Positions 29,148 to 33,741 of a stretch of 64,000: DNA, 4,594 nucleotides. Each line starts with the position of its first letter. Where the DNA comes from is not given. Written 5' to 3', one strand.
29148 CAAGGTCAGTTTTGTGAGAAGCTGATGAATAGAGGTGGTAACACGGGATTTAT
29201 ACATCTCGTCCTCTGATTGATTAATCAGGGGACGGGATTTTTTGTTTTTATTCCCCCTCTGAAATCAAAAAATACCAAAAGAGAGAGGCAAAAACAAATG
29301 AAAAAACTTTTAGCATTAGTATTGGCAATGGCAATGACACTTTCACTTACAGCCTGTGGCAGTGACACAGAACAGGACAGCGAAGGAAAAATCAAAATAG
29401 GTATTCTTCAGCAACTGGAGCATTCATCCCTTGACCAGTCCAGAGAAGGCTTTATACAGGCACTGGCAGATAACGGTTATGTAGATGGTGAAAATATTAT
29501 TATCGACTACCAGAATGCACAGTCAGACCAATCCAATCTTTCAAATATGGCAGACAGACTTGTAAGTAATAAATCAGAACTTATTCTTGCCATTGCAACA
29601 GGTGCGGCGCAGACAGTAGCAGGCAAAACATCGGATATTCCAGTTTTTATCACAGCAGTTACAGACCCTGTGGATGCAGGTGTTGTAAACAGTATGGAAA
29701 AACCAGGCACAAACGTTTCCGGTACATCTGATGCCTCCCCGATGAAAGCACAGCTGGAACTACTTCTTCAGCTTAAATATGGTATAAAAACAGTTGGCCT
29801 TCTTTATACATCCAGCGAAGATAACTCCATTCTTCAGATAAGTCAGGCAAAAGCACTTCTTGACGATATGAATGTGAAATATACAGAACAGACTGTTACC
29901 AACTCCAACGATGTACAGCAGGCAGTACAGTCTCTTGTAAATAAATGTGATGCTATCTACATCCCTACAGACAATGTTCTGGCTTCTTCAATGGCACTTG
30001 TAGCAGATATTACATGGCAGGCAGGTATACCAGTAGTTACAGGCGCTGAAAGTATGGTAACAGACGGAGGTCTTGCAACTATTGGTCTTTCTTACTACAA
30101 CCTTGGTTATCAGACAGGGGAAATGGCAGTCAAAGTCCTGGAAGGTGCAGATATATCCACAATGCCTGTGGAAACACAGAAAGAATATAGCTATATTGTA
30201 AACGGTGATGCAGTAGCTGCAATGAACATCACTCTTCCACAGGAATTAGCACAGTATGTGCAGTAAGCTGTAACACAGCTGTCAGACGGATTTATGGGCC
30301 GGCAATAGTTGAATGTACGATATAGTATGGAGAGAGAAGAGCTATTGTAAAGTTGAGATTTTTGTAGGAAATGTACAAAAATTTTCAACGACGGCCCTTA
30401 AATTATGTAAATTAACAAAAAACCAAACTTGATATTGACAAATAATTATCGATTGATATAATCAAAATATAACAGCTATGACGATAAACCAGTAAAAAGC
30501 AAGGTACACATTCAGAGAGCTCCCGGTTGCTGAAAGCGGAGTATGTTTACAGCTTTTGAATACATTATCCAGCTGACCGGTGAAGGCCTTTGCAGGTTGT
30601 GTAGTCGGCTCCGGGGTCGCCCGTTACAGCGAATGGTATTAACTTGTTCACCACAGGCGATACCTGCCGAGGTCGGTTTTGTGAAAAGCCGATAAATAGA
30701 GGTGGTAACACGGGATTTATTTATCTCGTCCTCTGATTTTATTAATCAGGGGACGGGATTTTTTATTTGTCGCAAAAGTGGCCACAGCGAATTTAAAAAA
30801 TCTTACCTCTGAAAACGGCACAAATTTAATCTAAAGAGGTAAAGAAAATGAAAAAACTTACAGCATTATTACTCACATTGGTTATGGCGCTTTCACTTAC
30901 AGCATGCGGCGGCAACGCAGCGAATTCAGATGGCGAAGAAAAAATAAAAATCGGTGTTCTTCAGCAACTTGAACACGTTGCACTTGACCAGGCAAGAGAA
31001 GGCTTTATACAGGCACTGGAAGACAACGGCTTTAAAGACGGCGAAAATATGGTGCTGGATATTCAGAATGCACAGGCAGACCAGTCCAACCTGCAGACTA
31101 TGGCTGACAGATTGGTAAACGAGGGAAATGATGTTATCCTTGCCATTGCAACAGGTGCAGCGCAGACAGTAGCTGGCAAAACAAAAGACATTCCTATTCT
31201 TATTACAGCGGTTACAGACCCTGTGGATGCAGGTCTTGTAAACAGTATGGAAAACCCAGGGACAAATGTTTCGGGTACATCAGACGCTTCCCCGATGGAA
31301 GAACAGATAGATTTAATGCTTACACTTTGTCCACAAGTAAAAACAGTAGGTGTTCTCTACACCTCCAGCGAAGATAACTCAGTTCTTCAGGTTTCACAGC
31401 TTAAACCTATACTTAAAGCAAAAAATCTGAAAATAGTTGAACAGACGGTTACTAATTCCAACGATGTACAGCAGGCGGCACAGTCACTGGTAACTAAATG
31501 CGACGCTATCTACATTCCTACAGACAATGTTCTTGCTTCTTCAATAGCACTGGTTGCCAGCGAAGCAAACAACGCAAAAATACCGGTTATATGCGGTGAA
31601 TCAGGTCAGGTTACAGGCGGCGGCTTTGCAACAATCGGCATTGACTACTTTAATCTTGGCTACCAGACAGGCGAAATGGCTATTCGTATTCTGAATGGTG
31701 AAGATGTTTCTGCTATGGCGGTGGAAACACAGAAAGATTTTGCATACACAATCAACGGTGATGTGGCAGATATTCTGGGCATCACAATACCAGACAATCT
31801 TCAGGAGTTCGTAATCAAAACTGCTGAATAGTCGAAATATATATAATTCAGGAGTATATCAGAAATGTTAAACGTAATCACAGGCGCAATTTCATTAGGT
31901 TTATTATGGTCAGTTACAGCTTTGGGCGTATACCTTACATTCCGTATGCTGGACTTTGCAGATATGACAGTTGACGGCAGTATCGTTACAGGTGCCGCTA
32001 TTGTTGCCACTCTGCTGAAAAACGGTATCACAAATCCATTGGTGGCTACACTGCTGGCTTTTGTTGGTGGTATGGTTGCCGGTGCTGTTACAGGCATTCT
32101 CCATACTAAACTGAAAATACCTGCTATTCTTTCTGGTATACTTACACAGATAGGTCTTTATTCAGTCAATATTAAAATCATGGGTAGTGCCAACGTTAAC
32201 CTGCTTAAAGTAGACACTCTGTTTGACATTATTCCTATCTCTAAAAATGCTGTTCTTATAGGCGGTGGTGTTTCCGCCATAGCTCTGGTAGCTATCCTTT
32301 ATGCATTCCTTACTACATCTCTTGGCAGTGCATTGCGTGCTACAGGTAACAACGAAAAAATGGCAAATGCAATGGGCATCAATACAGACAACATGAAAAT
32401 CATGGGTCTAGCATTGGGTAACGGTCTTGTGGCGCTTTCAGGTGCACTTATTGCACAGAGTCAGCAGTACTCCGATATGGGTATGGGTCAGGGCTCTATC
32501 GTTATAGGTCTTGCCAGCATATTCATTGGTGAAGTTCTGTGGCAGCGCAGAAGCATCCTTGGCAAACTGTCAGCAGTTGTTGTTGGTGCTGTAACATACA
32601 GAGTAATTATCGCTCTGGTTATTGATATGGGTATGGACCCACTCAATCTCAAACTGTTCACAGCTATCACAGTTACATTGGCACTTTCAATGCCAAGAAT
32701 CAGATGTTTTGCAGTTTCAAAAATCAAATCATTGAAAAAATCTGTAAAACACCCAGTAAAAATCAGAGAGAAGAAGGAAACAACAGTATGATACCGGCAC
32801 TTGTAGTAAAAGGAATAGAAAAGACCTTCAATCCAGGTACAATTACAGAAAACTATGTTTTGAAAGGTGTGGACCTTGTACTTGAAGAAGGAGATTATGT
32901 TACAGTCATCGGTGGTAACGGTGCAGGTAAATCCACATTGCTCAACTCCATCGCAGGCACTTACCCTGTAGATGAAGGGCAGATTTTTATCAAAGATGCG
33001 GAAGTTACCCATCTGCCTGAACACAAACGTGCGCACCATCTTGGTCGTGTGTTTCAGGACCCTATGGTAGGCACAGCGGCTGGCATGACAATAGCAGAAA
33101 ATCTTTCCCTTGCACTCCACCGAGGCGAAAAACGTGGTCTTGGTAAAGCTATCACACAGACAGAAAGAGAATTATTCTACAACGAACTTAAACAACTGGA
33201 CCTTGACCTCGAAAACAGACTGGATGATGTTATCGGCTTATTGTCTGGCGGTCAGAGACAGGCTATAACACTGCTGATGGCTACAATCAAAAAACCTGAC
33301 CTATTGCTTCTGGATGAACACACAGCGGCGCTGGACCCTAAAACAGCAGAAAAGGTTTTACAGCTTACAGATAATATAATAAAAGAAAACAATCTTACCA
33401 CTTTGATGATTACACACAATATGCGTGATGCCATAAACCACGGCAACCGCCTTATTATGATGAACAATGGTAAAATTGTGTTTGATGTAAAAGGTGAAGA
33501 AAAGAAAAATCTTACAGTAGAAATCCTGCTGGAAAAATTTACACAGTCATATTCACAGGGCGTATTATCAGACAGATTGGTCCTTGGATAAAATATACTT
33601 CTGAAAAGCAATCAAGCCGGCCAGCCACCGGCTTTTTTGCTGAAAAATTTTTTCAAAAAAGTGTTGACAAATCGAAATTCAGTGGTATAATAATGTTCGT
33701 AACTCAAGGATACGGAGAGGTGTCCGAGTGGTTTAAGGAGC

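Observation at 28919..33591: Two tandem T-box leaders with different specifier codons (UUC / UAC) gate paralogous binding proteins that share one permease/ATPase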

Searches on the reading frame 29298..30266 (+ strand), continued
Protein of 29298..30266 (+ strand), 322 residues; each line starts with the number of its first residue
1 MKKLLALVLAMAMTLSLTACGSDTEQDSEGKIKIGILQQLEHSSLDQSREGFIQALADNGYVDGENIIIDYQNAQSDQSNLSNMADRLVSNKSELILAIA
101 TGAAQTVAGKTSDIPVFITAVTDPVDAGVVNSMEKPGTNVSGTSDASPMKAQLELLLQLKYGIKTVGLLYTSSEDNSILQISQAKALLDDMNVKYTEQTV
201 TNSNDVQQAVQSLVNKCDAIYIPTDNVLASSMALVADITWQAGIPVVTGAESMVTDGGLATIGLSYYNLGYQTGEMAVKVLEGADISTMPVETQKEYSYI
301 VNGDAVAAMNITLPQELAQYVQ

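Call 33: find_related_loci(query=A3, collection=genome_contigs, flank=4000)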
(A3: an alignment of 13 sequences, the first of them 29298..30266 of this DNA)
Query A3 (322 aa) in genome_contigs; peptide patterns used: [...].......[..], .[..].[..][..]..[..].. (x = any residue, [..] = any of these).
598 stretches matched a pattern (row limit reached: there are more); 570 encode a relative of the query (tblastn E <= 1e-3); the best 80 are kept; 80 distinct loci.
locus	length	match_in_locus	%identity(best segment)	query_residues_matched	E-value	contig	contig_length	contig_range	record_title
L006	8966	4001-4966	81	1-322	4e-177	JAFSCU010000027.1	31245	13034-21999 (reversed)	MAG: Oscillospiraceae bacterium isolate RGIG3025 Goat_Rectum-3__c390310, whole genome shotgun sequence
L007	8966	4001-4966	85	1-322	4e-165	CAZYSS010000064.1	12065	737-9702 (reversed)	MAG TPA_asm: uncultured Oscillospiraceae bacterium isolate SRP315200_co1_86 genome assembly, contig: NODE_11414_length_1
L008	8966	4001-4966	75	1-322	3e-162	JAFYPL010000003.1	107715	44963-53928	MAG: Oscillospiraceae bacterium isolate RGIG7302 Water_buffalos_Cecum-4__c75176, whole genome shotgun sequence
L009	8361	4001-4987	59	1-322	8e-130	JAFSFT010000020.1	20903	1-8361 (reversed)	MAG: Oscillospiraceae bacterium isolate RGIG3102 Goat_Rectum-6__c281197, whole genome shotgun sequence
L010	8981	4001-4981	59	1-322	3e-126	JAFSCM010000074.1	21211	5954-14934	MAG: Oscillospiraceae bacterium isolate RGIG3017 Goat_Rectum-3__c408237, whole genome shotgun sequence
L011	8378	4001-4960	59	1-317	2e-125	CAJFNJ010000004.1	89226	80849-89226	Candidatus Avimicrobium caecorum isolate Coassembly_mag_137 genome assembly, contig: MAGpy_11413_min2k_bin_137_fak87_153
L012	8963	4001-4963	58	2-322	3e-124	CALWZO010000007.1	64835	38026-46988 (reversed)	MAG: uncultured Clostridia bacterium isolate E22__bin174 genome assembly, contig: E22__k127_7828211, whole genome shotgu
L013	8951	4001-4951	60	1-311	1e-122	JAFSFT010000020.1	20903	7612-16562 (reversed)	MAG: Oscillospiraceae bacterium isolate RGIG3102 Goat_Rectum-6__c281197, whole genome shotgun sequence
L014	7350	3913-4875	58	2-322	9e-123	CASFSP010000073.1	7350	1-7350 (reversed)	uncultured Oscillospiraceae bacterium isolate Batch2_idba_bin.786 genome assembly, contig: Batch2_idba_bin.786.fa_k87_95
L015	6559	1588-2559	58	1-321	7e-113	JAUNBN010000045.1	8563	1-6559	MAG: Oscillospiraceae bacterium isolate S1R_St_47 NODE_3173_length_8563_cov_6.687588, whole genome shotgun sequence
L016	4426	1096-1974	56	29-321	8e-110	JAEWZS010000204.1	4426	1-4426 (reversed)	MAG: Bacillota bacterium isolate OH_SFB_220 k127_946573, whole genome shotgun sequence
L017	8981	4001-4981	52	1-322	5e-104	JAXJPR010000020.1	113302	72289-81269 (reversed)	MAG: Lachnospiraceae bacterium isolate DOME_MAG_1842 1842_C0134_k141_49528, whole genome shotgun sequence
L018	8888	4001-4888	55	26-321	2e-101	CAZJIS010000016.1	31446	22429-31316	MAG TPA_asm: uncultured Clostridium sp. isolate SRP192927_co4_522 genome assembly, contig: NODE_2277_length_31446_cov_18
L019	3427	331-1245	56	16-321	2e-102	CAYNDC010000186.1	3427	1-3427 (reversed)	MAG TPA_asm: uncultured Clostridium sp. isolate SRP294416_co3_128 genome assembly, contig: NODE_76273_length_3427_cov_5.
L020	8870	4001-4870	56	30-317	7e-99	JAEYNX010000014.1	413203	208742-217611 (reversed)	MAG: Bacillota bacterium isolate OH_CBB_12 k127_1414150, whole genome shotgun sequence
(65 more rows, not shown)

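Call 62: find_encoding_contigs(protein=P0024, flank=4000, max_places=1)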
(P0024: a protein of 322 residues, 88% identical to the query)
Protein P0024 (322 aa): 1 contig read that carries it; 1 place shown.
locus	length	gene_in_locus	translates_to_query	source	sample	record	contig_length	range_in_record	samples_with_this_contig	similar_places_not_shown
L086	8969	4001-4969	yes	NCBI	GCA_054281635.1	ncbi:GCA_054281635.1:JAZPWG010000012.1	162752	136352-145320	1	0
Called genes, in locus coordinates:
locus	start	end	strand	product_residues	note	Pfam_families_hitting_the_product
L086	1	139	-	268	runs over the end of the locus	PF03575:Peptidase_S51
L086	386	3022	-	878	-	PF01326:PPDK_N, PF00391:PEP-utilizers, PF02896:PEP-utilizers_C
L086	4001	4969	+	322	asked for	PF04392:ABC_sub_bind, PF13407:Peripla_BP_4 (faint)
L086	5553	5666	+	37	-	-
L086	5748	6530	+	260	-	PF04392:ABC_sub_bind, PF13407:Peripla_BP_4 (faint)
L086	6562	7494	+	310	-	PF02653:BPD_transp_2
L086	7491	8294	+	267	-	PF00005:ABC_tran, PF02463:SMC_N (faint), PF13304:AAA_21 (faint)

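Call 63: find_encoding_contigs(protein=P0033, flank=4000, max_places=1)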
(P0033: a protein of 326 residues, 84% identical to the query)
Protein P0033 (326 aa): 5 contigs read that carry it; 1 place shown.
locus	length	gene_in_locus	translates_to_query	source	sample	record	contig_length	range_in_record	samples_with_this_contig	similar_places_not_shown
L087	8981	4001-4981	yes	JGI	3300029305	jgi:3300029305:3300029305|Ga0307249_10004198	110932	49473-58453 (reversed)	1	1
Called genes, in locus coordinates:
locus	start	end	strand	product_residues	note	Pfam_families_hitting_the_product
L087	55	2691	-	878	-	PF01326:PPDK_N, PF00391:PEP-utilizers, PF02896:PEP-utilizers_C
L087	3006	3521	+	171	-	PF02572:CobA_CobO_BtuR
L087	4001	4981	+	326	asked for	PF04392:ABC_sub_bind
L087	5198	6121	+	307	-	PF02653:BPD_transp_2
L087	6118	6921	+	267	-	PF00005:ABC_tran, PF02463:SMC_N (weak), PF13304:AAA_21 (faint)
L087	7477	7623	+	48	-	-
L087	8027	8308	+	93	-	PF02686:GatC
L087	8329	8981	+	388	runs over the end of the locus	PF01425:Amidase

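Call 64: find_encoding_contigs(protein=P0029, flank=4000, max_places=1)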
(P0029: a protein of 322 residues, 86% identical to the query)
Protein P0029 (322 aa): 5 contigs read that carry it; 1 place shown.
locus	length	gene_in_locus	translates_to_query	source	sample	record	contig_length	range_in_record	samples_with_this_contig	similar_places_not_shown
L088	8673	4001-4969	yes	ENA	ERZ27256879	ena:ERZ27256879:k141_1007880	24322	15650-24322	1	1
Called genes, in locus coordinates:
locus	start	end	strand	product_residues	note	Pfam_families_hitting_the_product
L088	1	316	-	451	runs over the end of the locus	PF01546:Peptidase_M20 (weak), PF07687:M20_dimer (weak)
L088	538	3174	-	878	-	PF01326:PPDK_N, PF00391:PEP-utilizers, PF02896:PEP-utilizers_C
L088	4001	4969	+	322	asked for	PF04392:ABC_sub_bind, PF13407:Peripla_BP_4 (weak)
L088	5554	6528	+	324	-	PF04392:ABC_sub_bind, PF13407:Peripla_BP_4 (faint)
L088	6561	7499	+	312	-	PF02653:BPD_transp_2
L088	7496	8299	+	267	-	PF00005:ABC_tran, PF02463:SMC_N (weak), PF13304:AAA_21 (faint)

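Call 65: find_encoding_contigs(protein=P0044, flank=4000, max_places=1)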
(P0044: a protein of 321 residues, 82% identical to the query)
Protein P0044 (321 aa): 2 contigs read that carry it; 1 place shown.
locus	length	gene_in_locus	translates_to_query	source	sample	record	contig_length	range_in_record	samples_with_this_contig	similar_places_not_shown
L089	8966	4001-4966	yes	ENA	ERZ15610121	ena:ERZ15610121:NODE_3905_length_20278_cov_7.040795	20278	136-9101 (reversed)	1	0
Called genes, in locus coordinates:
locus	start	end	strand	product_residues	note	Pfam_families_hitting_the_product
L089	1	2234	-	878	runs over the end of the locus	PF01326:PPDK_N, PF00391:PEP-utilizers, PF02896:PEP-utilizers_C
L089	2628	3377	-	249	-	PF00535:Glycos_transf_2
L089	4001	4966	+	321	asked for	PF13458:Peripla_BP_6, PF04392:ABC_sub_bind, PF13407:Peripla_BP_4 (faint)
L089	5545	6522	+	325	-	PF04392:ABC_sub_bind, PF13407:Peripla_BP_4 (faint)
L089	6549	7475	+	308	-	PF02653:BPD_transp_2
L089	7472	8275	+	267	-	PF00005:ABC_tran, PF02463:SMC_N (weak), PF13304:AAA_21 (faint)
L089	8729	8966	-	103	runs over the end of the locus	PF01035:DNA_binding_1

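Call 66: find_encoding_contigs(protein=P0053, flank=4000, max_places=1)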
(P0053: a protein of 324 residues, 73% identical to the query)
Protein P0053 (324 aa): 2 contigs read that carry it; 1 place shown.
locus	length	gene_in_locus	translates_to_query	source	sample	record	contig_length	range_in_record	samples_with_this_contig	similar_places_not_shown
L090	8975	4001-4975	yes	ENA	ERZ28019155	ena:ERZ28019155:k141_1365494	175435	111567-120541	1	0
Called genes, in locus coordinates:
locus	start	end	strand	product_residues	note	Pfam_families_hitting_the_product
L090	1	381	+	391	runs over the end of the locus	PF01546:Peptidase_M20, PF07687:M20_dimer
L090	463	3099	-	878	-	PF01326:PPDK_N, PF00391:PEP-utilizers, PF02896:PEP-utilizers_C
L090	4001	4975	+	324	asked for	PF04392:ABC_sub_bind, PF13407:Peripla_BP_4 (weak)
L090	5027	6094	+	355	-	PF04392:ABC_sub_bind, PF13407:Peripla_BP_4 (faint)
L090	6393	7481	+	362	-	PF04392:ABC_sub_bind, PF13407:Peripla_BP_4 (faint)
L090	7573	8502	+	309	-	PF02653:BPD_transp_2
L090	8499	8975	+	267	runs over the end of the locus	PF00005:ABC_tran, PF02463:SMC_N (weak), PF13304:AAA_21 (faint)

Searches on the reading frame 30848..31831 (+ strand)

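Call 8: search_protein_families(library=pfam, proteins=[window:30848-31831:+])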
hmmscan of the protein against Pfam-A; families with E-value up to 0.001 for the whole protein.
window:30848-31831:+ (327 aa): 3 families
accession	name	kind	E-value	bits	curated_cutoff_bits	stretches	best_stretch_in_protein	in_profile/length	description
PF04392.18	ABC_sub_bind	-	1.4e-88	297.4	25.9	1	34-319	1-286/293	ABC transporter substrate binding protein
PF13407.12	Peripla_BP_4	-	6.4e-10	39.5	35.1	2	236-291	72-127/258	Periplasmic binding protein domain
PF13458.12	Peripla_BP_6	-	0.00033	20.9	31.7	1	34-223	3-196/343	Periplasmic binding protein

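Call 9: search_protein_families(library=ncbifam, proteins=[window:30848-31831:+])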
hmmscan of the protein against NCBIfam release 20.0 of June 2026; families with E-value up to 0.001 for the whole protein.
window:30848-31831:+ (327 aa): 1 family
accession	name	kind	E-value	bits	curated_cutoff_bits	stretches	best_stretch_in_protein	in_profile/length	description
NF041285.1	ABC_SBP_TrpX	equivalog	1.7e-103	346.1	390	1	7-319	6-318/322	tryptophan ABC transporter substrate-binding protein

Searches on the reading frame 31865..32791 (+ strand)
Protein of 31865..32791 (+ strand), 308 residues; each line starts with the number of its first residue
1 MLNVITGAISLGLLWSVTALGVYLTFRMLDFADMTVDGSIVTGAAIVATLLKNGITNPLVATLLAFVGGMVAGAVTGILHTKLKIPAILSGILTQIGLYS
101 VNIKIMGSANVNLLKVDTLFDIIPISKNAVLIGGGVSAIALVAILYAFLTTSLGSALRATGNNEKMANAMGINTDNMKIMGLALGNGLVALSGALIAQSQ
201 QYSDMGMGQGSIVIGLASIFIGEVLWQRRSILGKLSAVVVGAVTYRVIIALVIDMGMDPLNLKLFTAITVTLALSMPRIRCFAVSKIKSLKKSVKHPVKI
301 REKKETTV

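Call 8: search_protein_families(library=pfam, proteins=[window:31865-32791:+])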
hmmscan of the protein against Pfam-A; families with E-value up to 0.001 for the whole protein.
window:31865-32791:+ (308 aa): 1 family
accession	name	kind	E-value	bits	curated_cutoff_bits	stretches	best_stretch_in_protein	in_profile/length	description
PF02653.21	BPD_transp_2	-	6.2e-24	85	26.8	1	7-263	4-257/269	Branched-chain amino acid transport system / permease component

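Call 9: search_protein_families(library=ncbifam, proteins=[window:31865-32791:+])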
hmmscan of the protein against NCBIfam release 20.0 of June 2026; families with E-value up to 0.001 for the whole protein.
window:31865-32791:+ (308 aa): 4 families
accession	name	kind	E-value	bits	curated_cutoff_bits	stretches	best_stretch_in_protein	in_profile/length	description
NF011961.0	PRK15432.1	equivalog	1.3e-11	44.4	388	1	25-248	55-275/344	autoinducer 2 ABC transporter permease LsrC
TIGR03622.1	urea_t_UrtB_arc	equivalog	8.8e-09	35.1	374.25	1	17-239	16-248/284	urea ABC transporter, permease protein UrtB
TIGR03409.1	urea_trans_UrtB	equivalog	7.5e-08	32.4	250.3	1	6-241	5-251/291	urea ABC transporter permease subunit UrtB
NF040906.3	GguB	equivalog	0.00092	18.5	450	0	139-261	231-348/375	multiple monosaccharide ABC transporter permease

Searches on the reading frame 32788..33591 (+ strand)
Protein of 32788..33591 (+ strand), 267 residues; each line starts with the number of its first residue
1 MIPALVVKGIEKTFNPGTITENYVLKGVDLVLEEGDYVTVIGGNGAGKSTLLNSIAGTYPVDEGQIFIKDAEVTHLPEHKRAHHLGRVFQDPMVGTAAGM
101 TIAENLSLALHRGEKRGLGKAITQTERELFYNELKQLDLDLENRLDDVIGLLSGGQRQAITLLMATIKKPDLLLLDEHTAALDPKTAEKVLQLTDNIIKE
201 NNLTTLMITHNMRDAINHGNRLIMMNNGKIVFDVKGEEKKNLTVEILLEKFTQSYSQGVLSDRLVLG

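Call 8: search_protein_families(library=pfam, proteins=[window:32788-33591:+])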
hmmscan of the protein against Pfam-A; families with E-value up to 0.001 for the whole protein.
window:32788-33591:+ (267 aa): 5 families
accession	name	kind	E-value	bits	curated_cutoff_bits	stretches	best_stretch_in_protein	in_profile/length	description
PF00005.33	ABC_tran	-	4.9e-27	95.6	25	1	25-180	1-137/137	ABC transporter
PF02463.25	SMC_N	-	1.6e-06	28.2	40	1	37-221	26-210/220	RecF/RecN/SMC N terminal domain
PF13304.12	AAA_21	-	1.7e-05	25.5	27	0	135-211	221-299/304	AAA domain, putative AbiEii toxin, Type IV TA system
PF09818.15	ABC_ATPase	-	0.00011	21.8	23.2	0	172-235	190-255/283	P-loop domain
PF00350.29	Dynamin_N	-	0.00061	20.3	27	0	38-177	1-108/168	Dynamin family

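Call 9: search_protein_families(library=ncbifam, proteins=[window:32788-33591:+])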
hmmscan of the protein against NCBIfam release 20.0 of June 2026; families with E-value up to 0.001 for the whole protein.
window:32788-33591:+ (267 aa): 190 families (the best 25 are shown)
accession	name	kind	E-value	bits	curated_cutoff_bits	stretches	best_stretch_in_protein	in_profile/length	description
TIGR02315.1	ABC_phnC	equivalog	4.2e-37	127.9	266.1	1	5-241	2-235/243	phosphonate ABC transporter ATP-binding protein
TIGR04521.1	ECF_ATPase_2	equivalog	7.6e-36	123.6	330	1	7-237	3-230/279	energy-coupling factor transporter ATPase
NF008039.0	PRK10771.1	equivalog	9.1e-36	123.4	298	1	28-238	18-216/234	thiamine ABC transporter ATP-binding protein ThiQ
TIGR03375.1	type_I_sec_LssB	subfamily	6.9e-35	120.5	693.1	1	21-233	479-682/696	type I secretion system permease/ATPase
TIGR04520.1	ECF_ATPase_1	equivalog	1.1e-34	120.1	315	1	13-237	9-221/269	energy-coupling factor transporter ATPase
TIGR03265.1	PhnT2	equivalog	1.3e-34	120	457.7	1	4-231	4-214/353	putative 2-aminoethylphosphonate ABC transporter ATP-binding protein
TIGR03864.1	PQQ_ABC_ATP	hypoth_equivalog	2.2e-33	115.7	302.25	1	20-237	12-217/236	ABC transporter, ATP-binding subunit, PQQ-dependent alcohol dehydrogenase system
NF040840.2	tungstate_WtpC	equivalog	2.6e-33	115.7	440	1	22-231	13-210/347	tungstate ABC transporter ATP-binding protein WtpC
TIGR03410.1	urea_trans_UrtE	equivalog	3.3e-33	115.1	285.8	1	21-245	12-225/230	urea ABC transporter ATP-binding subunit UrtE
TIGR02857.1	CydD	equivalog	6.4e-33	114.5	435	1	9-215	326-520/529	thiol reductant ABC exporter subunit CydD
TIGR01277.1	thiQ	equivalog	9.5e-33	113.6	245.05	1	28-232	17-209/213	thiamine ABC transporter ATP-binding protein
TIGR03608.1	L_ocin_972_ABC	subfamily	1.1e-32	113.2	254.85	1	19-223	8-204/206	putative bacteriocin export ABC transporter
NF006987.0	PRK09452.1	equivalog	1.2e-32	113.1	482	1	6-232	19-228/378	spermidine/putrescine ABC transporter ATP-binding protein PotA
TIGR02982.1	heterocyst_DevA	subfamily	1.9e-31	109.4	295.8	1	6-230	3-219/220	ABC exporter ATP-binding subunit, DevA family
TIGR03411.1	urea_trans_UrtD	equivalog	3.4e-31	108.8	304.1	1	24-233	17-223/242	urea ABC transporter ATP-binding protein UrtD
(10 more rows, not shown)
